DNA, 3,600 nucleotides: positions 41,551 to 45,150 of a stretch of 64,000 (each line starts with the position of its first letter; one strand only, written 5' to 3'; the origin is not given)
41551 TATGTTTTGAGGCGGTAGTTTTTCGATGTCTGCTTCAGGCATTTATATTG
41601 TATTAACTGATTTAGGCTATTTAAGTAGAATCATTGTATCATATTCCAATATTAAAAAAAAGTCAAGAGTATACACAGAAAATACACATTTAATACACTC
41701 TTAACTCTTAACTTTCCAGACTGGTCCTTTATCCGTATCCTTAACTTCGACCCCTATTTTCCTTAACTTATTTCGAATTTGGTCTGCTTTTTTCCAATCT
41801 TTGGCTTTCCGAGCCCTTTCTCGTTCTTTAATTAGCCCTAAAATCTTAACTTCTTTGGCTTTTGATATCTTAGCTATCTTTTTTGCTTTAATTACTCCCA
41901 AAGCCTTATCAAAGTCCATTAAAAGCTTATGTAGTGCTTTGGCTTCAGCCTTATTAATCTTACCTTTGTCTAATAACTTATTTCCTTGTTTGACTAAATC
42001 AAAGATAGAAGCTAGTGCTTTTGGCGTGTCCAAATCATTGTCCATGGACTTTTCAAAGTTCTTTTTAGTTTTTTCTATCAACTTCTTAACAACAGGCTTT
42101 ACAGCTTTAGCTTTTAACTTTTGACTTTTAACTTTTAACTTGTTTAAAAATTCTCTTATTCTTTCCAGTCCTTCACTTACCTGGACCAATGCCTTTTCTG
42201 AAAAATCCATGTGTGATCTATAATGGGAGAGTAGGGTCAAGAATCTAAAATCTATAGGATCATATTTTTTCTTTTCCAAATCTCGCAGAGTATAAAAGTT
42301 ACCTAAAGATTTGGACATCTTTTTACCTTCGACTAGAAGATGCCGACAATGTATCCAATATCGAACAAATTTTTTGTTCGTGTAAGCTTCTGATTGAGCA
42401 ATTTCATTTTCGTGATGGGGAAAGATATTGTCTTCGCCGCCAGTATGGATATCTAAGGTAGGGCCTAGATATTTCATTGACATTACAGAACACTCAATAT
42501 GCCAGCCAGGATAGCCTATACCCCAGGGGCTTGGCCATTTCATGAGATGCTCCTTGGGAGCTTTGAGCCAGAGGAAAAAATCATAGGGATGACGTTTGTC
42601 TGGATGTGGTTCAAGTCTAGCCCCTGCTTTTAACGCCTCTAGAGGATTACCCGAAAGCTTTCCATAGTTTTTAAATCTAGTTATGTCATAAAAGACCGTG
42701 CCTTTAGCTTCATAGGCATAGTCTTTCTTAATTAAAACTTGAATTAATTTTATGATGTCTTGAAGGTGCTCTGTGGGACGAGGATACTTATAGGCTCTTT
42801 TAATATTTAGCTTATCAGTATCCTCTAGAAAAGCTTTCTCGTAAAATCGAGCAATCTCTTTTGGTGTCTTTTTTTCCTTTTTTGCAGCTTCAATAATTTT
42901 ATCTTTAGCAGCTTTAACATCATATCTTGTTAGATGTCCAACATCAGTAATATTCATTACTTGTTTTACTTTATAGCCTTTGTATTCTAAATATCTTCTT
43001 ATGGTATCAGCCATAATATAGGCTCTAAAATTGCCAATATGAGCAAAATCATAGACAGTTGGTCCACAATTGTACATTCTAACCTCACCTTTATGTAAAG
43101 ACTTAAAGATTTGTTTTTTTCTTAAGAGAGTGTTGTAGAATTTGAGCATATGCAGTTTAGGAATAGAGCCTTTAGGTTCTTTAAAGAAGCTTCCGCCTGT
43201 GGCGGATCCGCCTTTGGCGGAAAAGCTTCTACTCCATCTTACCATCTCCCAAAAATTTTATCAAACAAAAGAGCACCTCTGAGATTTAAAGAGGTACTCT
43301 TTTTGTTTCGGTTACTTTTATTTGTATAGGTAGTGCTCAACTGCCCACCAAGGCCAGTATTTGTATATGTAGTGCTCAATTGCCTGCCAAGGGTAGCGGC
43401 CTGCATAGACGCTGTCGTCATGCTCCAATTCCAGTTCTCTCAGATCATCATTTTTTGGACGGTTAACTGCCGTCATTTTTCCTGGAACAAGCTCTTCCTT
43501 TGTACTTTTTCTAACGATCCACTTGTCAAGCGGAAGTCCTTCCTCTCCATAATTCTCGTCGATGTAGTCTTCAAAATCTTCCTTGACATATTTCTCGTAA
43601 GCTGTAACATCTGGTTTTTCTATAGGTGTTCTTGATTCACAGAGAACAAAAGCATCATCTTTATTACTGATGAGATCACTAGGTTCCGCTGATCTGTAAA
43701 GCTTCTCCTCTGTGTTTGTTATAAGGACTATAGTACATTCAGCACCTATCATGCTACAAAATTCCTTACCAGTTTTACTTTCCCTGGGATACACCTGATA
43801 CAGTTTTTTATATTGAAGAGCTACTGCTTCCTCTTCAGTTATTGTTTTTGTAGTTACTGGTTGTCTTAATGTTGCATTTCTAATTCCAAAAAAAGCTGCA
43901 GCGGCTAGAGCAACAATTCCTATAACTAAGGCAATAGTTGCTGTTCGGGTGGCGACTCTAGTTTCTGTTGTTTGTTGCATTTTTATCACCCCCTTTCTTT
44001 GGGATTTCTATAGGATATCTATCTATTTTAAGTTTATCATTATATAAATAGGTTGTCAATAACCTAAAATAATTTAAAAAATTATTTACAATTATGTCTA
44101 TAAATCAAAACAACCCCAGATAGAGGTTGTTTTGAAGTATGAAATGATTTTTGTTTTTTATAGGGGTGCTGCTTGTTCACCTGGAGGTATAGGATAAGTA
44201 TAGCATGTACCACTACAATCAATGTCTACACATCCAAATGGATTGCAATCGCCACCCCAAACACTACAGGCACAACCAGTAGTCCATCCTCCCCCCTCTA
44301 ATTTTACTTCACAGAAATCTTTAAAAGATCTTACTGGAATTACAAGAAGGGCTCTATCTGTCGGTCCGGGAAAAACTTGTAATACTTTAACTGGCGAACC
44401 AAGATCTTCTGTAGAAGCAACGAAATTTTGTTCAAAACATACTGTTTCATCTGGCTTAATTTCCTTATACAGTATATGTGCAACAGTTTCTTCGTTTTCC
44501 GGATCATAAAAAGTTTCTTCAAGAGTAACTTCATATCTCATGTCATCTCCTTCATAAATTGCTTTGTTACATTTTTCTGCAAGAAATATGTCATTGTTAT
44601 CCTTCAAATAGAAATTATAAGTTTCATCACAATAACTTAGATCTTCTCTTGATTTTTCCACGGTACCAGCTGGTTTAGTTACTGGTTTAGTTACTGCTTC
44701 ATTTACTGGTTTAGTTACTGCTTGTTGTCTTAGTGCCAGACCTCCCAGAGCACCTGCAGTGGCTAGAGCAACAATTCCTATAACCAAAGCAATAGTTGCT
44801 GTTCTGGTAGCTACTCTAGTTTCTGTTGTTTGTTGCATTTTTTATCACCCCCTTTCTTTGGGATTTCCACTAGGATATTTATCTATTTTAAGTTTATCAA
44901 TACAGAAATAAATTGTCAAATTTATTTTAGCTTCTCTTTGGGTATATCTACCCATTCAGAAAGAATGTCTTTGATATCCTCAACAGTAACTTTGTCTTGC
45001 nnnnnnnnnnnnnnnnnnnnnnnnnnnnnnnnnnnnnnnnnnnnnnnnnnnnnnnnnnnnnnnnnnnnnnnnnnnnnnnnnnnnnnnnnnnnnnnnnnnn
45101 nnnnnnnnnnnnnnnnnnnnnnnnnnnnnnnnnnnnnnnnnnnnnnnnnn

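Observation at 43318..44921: Tandem paralogous secreted-protein genes with a duplicated promoter/RBS/signal block and divergent C-terminal cassettes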

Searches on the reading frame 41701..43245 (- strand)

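Call 11: search_protein_families(library=pfam, proteins=[window:41701-43245:-], max_evalue=1)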
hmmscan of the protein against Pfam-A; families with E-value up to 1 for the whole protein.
window:41701-43245:- (514 aa): 11 families
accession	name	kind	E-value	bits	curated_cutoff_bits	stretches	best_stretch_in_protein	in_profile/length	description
PF01406.26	tRNA-synt_1e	-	1.2e-106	356.9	27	1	47-356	2-299/301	tRNA synthetases class I (C) catalytic domain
PF09190.17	DALR_2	-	3.1e-11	44.1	22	1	396-452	1-56/57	DALR domain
PF09334.17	tRNA-synt_1g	-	5.2e-11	42.4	20.1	2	67-190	13-126/391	tRNA synthetases class I (M)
PF23493.1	CysS_C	-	3.6e-09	37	23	1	471-507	11-47/51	Cysteinyl-tRNA ligase anticodon binding domain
PF01921.24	tRNA-synt_1f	-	1.4e-07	31.3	27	2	51-117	20-85/360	tRNA synthetases class I (K)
PF00750.26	tRNA-synt_1d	-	4.2e-05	23.1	23.3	1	38-155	4-122/349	tRNA synthetases class I (R), catalytic domain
PF00133.28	tRNA-synt_1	-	0.00015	21.1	22.7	2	51-187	21-166/414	tRNA synthetases class I (I, L, M and V)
PF17127.10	DUF5106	-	0.0053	17.6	28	1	338-399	37-98/151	Domain of unknown function (DUF5106)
PF20531.3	DUF6746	-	0.17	12.3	27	0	350-395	76-121/124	Family of unknown function (DUF6746)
PF11445.13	DUF2894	-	0.27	12.2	25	1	320-454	4-95/185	Protein of unknown function (DUF2894)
PF20092.4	DUF6483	-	0.67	10.8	24.1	1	383-440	16-70/119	Family of unknown function (DUF6483)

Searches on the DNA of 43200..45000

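Call 24: search_rna_families(source=window, start=43200, end=45000, threshold=evalue, max_evalue=5)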
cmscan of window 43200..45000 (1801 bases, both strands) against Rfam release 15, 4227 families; matches with E-value up to 5: 4.
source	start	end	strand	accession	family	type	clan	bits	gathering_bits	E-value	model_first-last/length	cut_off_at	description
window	43265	43340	-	RF02449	ncr1015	Gene; sRNA;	-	22.3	60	3.2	1-121/121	no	Bacillus sRNA ncr1015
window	44581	44660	-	RF00336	snoJ26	Gene; snRNA; snoRNA; CD-box;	-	20.9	50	2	1-147/147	no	Small nucleolar RNA J26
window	44145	44219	-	RF00522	PreQ1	Cis-reg; riboswitch;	-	19.9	39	0.44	1-45/45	no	PreQ1 (pre queuosine) riboswitch aptamer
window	44102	44180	+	RF01880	Xist_exon1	Gene; lncRNA;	-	14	50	0.83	1-85/85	no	X-chromosome inactivation gene exon 1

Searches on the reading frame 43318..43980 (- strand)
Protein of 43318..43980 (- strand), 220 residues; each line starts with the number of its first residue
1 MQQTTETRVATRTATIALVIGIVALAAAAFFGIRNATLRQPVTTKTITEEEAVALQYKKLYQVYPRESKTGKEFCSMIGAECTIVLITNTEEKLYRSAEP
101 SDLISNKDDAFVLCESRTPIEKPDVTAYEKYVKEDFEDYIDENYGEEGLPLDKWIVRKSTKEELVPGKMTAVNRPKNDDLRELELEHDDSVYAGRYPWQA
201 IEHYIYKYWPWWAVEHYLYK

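Call 11: search_protein_families(library=pfam, proteins=[window:43318-43980:-], max_evalue=1)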
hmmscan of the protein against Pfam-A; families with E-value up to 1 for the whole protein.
window:43318-43980:- (220 aa): 2 families
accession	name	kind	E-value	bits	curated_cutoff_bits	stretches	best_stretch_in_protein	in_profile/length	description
PF21630.2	Q4D059-like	-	0.028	14.5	27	1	138-161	26-49/80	Hypothetical protein Q4D059-like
PF13368.11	Toprim_C_rpt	-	0.047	14.1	22.3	1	32-55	22-45/57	Topoisomerase C-terminal repeat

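Call 12: search_protein_families(library=ncbifam, proteins=[window:43318-43980:-], max_evalue=1)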
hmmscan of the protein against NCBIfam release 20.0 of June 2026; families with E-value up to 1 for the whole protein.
window:43318-43980:- (220 aa): 0 families

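Call 15: find_homologous_proteins(query=window:43318-43980:-, max_evalue=0.01)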
Query window:43318-43980:- (220 aa): 3 proteins with E <= 0.01 among 297 candidates.
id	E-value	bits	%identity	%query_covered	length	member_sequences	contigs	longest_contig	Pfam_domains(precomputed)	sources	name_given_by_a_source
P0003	3.5e-144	496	100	100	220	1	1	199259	-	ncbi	-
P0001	2.0e-4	40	69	22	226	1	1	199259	-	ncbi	-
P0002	2.2e-4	39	69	22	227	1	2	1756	-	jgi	-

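Call 39: search_protein_families(library=phrogs, proteins=[window:43318-43980:-], max_evalue=1)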
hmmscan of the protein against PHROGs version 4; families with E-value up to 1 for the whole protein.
window:43318-43980:- (220 aa): 1 family
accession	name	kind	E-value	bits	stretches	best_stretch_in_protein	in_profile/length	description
phrog_6169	-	unknown function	0.097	13.7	1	56-142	54-142/165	-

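Call 41: search_solved_structures(query=window:43321-43860:-, max_evalue=10)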
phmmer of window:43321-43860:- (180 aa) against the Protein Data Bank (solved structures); distinct sequences matched with E-value up to 10: 8.
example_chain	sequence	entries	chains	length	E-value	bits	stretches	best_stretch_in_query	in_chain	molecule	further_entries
5ycd_A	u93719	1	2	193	0.44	13.8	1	20-72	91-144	Adenylayte kinase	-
5ycc_A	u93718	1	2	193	0.65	13.3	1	20-55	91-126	adenylate kinase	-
5ycb_A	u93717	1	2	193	0.66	13.3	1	20-55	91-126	adenylate kinase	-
5xru_A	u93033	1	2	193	0.66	13.3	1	20-55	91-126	adenylate kinase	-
5ycf_B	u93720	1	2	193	0.73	13.1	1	20-56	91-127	Adenylate kinase isoenzyme 1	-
6h9l_A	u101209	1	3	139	0.79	13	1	69-148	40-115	Uncharacterized protein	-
5x6k_A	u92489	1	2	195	0.86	12.9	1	20-55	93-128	adenylate kinase isoenzyme 1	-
5x6l_A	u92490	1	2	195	0.86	12.9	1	20-55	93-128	adenylate kinase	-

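Call 96: find_related_loci(query=window:43321-43860:-, collection=viral_contigs, flank=3000)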
Query window:43321-43860:- (180 aa) in viral_contigs; peptide patterns used: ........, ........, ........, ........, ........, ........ (x = any residue, [..] = any of these).
4 stretches matched a pattern, but none encodes a relative of the query by tblastn (E <= 1e-3).

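Call 97: search_protein_families(library=padloc, proteins=[window:43318-43980:-], max_evalue=0.1)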
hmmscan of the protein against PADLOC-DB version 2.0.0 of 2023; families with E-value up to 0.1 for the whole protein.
window:43318-43980:- (220 aa): 0 families
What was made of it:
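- On Polymorphic toxin system: There are no toxin or defence family hits (calls 11, 12, 97).
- No toxin family match (calls 11, 12, 97).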
